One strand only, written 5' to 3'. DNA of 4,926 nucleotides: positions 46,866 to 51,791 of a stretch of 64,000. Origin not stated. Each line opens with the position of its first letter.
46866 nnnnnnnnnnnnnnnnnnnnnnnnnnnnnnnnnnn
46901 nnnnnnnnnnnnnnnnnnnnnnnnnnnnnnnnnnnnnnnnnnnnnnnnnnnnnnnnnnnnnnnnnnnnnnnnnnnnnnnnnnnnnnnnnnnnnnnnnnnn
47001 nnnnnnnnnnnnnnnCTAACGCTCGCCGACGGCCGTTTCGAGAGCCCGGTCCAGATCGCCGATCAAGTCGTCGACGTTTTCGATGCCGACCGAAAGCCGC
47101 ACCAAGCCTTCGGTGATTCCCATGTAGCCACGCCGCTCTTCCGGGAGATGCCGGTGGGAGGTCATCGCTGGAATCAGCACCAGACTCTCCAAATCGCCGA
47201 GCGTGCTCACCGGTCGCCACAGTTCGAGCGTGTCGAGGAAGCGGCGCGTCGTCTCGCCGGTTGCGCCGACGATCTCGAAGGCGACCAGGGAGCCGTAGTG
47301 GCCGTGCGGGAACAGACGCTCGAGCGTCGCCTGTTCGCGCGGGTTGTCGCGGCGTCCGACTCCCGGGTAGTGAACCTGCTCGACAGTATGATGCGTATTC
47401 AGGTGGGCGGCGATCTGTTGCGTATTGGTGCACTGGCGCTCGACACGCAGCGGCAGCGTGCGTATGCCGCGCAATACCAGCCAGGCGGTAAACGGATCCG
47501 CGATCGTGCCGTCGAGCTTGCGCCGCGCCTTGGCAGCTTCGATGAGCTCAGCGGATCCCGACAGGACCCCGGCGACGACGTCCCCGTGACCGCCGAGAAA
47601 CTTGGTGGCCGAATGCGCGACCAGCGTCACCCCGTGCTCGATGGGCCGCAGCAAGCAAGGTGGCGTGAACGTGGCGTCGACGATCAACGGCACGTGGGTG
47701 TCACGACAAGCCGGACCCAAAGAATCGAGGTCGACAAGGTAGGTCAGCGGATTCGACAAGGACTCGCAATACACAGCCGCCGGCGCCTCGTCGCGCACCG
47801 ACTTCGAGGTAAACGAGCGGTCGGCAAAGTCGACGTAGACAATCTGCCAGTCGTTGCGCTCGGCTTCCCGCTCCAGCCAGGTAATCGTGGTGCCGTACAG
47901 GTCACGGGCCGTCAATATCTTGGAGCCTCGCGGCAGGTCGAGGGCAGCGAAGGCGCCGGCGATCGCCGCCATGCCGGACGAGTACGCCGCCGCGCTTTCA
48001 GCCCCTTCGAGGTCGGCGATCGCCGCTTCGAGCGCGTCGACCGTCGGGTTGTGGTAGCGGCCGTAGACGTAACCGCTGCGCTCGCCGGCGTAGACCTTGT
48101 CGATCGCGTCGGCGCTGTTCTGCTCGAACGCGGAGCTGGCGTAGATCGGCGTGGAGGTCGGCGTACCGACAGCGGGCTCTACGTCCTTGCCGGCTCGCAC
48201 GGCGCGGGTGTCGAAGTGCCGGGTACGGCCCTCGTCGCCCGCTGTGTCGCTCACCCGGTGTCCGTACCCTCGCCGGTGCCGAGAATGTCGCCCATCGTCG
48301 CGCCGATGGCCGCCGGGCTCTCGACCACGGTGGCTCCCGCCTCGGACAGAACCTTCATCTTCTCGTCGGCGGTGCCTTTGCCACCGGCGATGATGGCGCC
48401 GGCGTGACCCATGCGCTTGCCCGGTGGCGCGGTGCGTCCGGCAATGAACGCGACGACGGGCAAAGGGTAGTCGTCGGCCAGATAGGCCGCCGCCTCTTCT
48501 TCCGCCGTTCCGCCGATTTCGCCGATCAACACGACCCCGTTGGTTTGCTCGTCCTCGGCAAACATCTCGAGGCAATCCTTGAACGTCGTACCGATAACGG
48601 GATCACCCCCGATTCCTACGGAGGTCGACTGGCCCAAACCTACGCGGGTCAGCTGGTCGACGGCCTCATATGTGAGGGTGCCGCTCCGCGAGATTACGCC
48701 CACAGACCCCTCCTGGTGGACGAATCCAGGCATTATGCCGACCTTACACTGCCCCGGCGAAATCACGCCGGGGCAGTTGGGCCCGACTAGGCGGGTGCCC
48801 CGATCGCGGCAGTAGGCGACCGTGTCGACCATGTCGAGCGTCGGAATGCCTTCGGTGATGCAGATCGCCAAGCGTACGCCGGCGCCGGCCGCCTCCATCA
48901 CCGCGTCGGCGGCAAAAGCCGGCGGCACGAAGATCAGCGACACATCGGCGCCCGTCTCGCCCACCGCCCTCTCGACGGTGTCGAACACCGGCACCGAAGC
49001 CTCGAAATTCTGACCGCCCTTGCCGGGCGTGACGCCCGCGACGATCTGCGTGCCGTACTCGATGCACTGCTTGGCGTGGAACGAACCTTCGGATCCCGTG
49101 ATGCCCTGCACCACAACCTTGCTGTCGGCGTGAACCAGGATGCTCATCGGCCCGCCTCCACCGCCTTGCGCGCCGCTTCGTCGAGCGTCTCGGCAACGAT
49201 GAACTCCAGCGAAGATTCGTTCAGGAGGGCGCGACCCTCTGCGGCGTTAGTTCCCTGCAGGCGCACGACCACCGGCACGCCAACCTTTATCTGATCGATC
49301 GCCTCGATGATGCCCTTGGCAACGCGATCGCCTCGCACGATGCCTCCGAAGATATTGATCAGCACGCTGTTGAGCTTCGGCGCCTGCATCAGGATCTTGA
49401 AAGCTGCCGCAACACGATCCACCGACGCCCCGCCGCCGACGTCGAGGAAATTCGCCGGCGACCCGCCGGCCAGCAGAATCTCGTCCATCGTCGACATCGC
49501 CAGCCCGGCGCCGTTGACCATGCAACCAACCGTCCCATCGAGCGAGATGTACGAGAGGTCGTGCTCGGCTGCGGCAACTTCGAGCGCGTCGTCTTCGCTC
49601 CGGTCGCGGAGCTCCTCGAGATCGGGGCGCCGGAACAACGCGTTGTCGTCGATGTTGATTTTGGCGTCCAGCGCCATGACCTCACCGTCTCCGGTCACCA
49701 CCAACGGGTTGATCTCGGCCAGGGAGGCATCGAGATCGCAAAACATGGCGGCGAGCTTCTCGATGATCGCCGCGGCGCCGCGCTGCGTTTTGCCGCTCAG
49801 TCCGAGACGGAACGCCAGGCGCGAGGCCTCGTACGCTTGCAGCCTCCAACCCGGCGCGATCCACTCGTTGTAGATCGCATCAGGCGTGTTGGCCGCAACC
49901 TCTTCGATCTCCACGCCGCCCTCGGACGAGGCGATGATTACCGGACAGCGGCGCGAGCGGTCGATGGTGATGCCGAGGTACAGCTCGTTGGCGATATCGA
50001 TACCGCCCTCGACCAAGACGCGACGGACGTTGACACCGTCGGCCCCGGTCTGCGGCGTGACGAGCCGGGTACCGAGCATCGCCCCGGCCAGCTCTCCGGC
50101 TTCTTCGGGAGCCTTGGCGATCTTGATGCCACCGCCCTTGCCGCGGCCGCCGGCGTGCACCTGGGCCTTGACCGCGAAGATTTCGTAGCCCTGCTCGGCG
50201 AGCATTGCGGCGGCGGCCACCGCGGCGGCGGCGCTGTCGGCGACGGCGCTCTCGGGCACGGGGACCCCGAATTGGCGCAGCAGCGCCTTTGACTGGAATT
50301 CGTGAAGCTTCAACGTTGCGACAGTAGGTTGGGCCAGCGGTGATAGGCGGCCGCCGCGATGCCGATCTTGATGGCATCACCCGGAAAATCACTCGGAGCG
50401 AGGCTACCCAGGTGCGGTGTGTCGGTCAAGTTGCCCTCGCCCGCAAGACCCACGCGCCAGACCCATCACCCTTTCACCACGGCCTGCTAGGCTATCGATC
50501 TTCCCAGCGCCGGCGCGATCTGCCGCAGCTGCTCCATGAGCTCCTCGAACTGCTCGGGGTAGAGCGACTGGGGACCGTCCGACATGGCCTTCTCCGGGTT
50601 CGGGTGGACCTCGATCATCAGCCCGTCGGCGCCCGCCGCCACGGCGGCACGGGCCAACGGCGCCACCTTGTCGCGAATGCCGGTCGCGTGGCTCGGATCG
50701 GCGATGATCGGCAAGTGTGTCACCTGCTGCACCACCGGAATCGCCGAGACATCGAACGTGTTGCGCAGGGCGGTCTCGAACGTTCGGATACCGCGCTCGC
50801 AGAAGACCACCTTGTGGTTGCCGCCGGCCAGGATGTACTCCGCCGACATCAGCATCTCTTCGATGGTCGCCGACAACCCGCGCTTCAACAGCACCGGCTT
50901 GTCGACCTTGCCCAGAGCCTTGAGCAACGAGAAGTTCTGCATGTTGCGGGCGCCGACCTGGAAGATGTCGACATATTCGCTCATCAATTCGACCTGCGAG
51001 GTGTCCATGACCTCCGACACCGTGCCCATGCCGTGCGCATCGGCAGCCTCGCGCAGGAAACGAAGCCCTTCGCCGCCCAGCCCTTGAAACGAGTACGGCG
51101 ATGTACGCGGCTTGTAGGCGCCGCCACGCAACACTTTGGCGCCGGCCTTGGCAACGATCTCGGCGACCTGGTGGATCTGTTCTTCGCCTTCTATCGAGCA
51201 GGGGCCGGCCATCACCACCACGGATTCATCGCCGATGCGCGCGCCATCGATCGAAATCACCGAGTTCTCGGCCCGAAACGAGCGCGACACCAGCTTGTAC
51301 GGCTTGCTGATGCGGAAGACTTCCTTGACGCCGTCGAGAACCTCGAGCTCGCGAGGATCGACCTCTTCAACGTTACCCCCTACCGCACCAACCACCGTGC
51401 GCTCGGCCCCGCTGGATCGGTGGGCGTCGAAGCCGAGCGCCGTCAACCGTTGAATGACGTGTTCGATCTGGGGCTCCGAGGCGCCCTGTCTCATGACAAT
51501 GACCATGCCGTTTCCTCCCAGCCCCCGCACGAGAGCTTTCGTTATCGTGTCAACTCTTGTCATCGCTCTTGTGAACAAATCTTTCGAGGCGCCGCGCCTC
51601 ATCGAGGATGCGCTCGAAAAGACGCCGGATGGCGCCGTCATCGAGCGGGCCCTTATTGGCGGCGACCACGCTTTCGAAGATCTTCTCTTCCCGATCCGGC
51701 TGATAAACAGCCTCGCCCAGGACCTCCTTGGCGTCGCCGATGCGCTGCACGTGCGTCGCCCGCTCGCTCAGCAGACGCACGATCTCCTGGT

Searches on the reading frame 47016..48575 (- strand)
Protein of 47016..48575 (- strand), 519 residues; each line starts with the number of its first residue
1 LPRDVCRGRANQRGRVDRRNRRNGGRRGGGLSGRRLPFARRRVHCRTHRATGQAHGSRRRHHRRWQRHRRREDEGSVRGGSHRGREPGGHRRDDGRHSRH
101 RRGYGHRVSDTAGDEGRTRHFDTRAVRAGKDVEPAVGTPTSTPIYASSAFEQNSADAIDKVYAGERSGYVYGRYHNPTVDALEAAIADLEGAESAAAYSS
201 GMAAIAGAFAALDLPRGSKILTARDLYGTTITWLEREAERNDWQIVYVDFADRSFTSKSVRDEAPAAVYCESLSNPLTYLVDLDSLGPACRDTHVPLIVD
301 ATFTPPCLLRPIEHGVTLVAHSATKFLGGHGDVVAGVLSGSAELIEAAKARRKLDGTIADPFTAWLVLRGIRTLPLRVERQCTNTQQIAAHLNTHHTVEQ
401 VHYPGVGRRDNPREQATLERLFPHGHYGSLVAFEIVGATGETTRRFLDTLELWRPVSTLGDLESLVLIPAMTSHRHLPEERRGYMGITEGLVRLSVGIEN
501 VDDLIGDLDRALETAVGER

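Call 34: search_protein_families(library=pfam, proteins=[window:47016-48575:-], max_evalue=0.00001)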
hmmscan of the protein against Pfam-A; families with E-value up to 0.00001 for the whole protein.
window:47016-48575:- (519 aa): 1 family
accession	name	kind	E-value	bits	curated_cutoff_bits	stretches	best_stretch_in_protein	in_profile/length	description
PF01053.26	Cys_Met_Meta_PP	-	7.9e-104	347.7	27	1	122-513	1-381/381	Cys/Met metabolism PLP-dependent enzyme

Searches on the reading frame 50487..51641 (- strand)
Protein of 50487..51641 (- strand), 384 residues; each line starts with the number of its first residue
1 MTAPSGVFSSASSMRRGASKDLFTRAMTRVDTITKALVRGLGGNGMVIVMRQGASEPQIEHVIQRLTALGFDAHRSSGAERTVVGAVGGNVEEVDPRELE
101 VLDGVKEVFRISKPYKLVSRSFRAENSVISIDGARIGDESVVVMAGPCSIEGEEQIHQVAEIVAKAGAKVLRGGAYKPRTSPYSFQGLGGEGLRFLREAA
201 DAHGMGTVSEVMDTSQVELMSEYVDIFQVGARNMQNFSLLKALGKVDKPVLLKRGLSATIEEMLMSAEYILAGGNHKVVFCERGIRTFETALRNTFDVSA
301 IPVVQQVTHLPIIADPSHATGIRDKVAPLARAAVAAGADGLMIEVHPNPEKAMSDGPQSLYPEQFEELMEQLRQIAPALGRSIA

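Call 34: search_protein_families(library=pfam, proteins=[window:50487-51641:-], max_evalue=0.00001)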
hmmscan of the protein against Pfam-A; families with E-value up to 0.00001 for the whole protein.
window:50487-51641:- (384 aa): 3 families
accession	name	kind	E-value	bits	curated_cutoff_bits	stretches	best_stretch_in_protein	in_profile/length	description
PF00793.26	DAHP_synth_1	-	4.6e-84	282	25.5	1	133-375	9-264/270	DAHP synthetase I family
PF18152.6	DAHP_snth_FXD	-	7.7e-21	74.1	27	1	46-113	1-67/67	DAHP synthase ferredoxin-like domain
PF03102.20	NeuB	-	4.1e-13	49.8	22.1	1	188-382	53-239/241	NeuB family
